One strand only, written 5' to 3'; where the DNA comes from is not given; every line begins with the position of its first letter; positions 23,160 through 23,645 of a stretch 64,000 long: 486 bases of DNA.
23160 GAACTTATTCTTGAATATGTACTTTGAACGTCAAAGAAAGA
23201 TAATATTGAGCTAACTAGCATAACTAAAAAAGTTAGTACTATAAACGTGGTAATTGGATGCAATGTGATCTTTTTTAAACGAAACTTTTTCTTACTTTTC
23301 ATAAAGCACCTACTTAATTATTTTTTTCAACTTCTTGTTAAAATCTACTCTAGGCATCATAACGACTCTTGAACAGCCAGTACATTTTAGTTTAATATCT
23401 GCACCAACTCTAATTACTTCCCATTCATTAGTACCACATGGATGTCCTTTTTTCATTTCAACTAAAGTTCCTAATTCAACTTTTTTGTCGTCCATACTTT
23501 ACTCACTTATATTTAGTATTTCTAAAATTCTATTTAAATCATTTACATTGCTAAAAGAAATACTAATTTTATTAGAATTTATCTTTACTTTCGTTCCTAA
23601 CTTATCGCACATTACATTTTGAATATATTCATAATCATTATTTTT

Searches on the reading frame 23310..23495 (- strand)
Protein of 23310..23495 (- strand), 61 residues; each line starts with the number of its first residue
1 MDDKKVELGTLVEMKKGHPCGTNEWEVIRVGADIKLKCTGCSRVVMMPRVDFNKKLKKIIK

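Call 3: search_protein_families(library=pfam, proteins=[window:23310-23495:-], max_evalue=0.01)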
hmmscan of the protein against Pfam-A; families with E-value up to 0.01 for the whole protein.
window:23310-23495:- (61 aa): 1 family
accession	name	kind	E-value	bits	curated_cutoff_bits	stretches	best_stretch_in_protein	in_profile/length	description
PF06107.17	DUF951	-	2.1e-29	101.7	25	1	7-60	2-55/55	Bacterial protein of unknown function (DUF951)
